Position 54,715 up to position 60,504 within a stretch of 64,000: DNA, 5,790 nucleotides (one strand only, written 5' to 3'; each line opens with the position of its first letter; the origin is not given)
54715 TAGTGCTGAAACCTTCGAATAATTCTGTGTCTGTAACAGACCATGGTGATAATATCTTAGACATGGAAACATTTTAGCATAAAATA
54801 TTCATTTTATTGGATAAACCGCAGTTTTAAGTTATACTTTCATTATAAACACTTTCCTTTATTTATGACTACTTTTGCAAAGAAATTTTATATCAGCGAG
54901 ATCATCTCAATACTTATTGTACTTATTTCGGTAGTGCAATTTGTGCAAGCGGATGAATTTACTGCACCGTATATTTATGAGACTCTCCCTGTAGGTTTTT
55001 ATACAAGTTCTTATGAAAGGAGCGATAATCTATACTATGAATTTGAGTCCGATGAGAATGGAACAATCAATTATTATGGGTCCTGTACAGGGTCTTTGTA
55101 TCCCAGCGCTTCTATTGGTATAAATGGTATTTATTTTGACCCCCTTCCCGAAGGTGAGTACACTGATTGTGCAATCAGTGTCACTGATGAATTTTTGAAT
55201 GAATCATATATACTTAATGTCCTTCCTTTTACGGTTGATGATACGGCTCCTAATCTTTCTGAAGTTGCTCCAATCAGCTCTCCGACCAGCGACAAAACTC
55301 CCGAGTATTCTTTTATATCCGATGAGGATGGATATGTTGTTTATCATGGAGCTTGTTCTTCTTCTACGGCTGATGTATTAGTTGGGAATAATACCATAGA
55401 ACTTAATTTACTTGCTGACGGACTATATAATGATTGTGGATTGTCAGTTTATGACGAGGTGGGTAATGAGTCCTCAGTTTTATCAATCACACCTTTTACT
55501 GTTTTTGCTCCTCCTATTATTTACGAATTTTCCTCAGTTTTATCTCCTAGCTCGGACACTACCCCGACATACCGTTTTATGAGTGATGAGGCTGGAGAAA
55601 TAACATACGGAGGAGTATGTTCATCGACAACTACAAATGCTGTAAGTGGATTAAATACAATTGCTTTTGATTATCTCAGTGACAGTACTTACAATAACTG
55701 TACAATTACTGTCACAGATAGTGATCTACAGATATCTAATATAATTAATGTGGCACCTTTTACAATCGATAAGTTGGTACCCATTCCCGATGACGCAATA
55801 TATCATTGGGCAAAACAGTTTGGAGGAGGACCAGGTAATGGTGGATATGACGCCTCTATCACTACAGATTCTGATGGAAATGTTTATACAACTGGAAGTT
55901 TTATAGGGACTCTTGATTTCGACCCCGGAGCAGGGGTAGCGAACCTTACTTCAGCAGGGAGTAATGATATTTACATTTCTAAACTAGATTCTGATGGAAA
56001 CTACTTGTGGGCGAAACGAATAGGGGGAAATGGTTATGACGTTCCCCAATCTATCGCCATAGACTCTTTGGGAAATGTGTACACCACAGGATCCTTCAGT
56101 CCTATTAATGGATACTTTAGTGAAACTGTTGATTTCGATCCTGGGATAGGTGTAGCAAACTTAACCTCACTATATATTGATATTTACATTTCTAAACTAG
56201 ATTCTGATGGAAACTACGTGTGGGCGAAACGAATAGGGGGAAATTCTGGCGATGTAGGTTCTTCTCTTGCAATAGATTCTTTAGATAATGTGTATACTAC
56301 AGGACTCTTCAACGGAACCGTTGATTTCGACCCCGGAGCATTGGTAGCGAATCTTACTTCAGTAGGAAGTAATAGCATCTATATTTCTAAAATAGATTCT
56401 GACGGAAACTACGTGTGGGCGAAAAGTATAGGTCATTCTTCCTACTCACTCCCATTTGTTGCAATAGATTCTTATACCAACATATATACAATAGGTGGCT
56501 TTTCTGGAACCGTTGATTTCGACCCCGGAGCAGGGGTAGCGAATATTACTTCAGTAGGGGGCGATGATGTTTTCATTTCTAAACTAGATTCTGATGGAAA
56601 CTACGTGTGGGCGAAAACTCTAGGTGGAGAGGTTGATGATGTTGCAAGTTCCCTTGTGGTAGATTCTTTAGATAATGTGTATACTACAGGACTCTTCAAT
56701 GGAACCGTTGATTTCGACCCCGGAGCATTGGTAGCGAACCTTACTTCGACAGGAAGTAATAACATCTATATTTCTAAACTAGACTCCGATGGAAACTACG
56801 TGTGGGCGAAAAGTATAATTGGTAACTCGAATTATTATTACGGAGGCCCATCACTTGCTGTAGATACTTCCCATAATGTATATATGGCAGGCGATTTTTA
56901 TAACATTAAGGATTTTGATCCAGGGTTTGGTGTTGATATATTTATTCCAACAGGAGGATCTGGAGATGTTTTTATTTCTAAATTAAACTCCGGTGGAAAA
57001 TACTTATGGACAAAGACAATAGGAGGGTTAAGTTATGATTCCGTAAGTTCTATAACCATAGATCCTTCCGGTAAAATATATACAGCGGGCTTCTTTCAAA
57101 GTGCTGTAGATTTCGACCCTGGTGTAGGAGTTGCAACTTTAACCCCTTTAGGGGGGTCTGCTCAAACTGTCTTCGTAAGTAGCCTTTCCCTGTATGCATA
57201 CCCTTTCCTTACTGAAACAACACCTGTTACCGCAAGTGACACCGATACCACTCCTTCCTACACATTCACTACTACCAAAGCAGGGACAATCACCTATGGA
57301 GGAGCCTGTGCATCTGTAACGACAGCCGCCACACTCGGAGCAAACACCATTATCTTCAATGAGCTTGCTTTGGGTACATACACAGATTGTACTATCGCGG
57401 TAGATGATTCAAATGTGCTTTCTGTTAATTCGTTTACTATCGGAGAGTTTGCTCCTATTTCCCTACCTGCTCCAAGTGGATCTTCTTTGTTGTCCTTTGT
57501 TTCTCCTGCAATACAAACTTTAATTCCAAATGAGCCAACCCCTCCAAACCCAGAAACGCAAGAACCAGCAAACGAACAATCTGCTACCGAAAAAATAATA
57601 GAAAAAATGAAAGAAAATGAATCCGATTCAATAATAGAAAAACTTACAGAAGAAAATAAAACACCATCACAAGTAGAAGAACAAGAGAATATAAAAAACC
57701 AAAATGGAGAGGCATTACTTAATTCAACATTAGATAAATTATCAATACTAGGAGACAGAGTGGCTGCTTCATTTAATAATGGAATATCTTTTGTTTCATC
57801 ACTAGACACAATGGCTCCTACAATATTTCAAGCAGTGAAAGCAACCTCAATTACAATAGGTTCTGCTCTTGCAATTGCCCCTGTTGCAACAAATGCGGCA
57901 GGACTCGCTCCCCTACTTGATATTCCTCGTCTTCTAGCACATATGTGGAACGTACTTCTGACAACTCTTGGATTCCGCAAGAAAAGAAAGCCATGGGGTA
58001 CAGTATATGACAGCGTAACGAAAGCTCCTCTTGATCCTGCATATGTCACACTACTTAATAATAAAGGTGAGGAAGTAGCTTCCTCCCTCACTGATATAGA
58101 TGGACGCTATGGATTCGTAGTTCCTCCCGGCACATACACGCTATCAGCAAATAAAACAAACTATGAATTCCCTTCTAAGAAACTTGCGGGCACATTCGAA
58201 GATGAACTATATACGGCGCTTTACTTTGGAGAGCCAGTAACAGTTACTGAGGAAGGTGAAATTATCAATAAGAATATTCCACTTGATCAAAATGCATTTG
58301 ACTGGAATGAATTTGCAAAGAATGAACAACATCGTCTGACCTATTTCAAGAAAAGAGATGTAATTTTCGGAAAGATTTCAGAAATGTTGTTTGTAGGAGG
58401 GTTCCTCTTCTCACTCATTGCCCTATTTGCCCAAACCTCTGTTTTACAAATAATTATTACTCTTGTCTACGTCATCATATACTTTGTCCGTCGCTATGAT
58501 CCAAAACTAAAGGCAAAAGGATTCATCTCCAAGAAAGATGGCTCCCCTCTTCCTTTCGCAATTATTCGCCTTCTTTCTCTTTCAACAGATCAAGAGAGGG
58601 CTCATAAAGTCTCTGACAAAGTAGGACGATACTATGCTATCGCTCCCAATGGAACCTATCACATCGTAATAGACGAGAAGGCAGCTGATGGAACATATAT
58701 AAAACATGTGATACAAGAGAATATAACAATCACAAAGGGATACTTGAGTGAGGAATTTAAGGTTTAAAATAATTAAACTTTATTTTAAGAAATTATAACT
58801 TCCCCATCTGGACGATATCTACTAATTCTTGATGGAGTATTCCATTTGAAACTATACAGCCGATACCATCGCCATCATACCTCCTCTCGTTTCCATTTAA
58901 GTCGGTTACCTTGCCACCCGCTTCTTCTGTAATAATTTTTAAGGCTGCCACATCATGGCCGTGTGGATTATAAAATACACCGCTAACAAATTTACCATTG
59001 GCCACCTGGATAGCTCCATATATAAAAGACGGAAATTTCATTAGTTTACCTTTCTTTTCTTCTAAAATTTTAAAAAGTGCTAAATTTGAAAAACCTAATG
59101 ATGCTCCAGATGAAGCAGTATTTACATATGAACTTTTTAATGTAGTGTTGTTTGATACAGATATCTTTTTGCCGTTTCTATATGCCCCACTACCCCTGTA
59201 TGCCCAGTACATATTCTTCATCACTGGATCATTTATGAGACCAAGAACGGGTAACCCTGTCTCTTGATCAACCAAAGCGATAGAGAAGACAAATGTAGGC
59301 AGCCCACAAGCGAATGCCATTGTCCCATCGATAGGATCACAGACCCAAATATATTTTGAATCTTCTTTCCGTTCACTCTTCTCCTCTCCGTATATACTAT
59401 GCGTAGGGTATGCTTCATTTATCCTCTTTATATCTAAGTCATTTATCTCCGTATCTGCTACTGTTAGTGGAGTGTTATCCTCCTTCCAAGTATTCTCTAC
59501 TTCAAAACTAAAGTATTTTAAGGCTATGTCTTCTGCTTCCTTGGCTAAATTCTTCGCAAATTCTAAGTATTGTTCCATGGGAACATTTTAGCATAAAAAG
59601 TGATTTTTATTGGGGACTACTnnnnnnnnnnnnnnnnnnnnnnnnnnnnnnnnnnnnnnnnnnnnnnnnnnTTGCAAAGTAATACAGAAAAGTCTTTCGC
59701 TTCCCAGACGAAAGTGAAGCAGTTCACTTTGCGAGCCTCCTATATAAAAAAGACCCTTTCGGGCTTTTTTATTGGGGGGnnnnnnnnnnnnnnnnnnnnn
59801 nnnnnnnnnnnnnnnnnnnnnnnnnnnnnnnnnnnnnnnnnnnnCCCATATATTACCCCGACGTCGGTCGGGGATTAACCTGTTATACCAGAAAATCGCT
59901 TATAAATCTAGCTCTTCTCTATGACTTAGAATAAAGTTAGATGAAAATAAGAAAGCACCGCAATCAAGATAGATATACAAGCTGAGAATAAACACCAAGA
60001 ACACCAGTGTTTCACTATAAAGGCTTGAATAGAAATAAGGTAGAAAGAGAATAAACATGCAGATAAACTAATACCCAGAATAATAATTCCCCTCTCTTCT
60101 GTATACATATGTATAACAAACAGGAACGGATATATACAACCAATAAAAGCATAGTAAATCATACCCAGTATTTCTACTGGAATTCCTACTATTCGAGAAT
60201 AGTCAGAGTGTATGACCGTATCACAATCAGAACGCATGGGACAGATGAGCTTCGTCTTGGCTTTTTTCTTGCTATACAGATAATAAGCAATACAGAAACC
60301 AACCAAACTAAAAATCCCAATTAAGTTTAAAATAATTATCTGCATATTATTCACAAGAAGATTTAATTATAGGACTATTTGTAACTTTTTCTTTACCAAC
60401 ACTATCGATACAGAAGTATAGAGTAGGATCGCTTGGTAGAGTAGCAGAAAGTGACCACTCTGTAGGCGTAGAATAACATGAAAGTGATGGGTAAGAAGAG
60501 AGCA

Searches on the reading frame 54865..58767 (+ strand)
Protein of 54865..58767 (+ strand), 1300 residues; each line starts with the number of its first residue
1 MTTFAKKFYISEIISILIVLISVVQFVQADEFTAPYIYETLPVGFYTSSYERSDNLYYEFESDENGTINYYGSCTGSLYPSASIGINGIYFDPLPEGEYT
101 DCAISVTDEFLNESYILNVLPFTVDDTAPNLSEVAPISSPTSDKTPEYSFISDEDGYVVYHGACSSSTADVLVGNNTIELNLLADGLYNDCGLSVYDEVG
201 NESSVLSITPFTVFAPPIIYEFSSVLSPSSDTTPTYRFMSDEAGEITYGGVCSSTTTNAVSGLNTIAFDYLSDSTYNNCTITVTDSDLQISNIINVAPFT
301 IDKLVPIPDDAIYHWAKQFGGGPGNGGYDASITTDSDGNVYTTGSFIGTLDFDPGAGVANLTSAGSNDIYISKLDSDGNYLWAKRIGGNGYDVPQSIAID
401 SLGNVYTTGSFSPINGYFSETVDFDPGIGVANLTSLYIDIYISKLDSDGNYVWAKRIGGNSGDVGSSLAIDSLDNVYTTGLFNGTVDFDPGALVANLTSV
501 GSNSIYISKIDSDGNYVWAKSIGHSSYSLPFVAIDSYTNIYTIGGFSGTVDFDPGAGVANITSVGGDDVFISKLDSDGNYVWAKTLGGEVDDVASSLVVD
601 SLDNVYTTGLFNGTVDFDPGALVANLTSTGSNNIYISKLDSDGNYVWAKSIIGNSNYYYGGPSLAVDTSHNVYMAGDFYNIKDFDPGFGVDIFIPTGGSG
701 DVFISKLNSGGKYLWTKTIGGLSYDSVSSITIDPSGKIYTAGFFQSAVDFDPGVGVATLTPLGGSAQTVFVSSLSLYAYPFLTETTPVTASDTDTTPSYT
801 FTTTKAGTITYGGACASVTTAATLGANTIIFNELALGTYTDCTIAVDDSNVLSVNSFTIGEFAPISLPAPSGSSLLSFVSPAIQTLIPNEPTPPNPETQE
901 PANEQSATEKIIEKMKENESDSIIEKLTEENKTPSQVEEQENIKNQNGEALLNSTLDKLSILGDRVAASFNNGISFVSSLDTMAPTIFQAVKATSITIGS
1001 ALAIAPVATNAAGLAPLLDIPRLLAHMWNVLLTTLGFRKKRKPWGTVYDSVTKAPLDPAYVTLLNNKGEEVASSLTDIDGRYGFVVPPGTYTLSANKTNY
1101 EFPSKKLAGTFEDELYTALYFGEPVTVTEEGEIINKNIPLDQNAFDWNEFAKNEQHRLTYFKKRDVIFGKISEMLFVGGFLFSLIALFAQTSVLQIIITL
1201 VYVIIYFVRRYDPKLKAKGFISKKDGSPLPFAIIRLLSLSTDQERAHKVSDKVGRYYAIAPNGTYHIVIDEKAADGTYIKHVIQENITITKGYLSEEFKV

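Call 49: search_protein_families(library=pfam, proteins=[window:54865-58767:+], max_evalue=0.001)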
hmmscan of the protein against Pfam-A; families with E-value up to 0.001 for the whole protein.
window:54865-58767:+ (1300 aa): 4 families
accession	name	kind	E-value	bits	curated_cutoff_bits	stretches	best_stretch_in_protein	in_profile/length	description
PF06739.17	SBBP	-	5.9e-24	84.2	20.5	3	382-410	2-31/38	Beta-propeller repeat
PF13620.12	CarboxypepD_reg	-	2e-11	44.5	32.3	1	1045-1101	4-60/82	Carboxypeptidase regulatory-like domain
PF13715.12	CarbopepD_reg_2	-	9.9e-06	25.9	32.2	0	1045-1106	3-61/88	CarboxypepD_reg-like domain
PF07210.18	DUF1416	-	4e-05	23.9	23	0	1046-1095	25-72/97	Protein of unknown function (DUF1416)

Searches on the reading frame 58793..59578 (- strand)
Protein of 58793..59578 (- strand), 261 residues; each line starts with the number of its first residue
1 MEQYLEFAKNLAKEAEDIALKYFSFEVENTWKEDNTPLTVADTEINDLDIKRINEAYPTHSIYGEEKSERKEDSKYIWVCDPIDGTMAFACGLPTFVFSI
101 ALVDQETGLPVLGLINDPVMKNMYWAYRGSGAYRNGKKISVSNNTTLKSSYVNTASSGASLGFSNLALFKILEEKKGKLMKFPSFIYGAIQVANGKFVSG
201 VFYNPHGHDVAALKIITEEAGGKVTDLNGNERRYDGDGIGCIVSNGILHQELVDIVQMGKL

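Call 49: search_protein_families(library=pfam, proteins=[window:58793-59578:-], max_evalue=0.001)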
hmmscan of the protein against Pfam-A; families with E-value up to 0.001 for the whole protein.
window:58793-59578:- (261 aa): 1 family
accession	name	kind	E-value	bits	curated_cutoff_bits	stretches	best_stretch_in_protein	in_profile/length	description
PF00459.30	Inositol_P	-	2.9e-48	165.1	27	1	2-256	3-266/271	Inositol monophosphatase family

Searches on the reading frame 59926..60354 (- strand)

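Call 49: search_protein_families(library=pfam, proteins=[window:59926-60354:-], max_evalue=0.001)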
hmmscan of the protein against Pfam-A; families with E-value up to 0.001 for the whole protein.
window:59926-60354:- (142 aa): 1 family
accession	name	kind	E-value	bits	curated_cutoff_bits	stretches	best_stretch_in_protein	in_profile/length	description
PF07884.19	VKOR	-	6.9e-22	78.5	27.5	1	11-135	2-133/134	Vitamin K epoxide reductase family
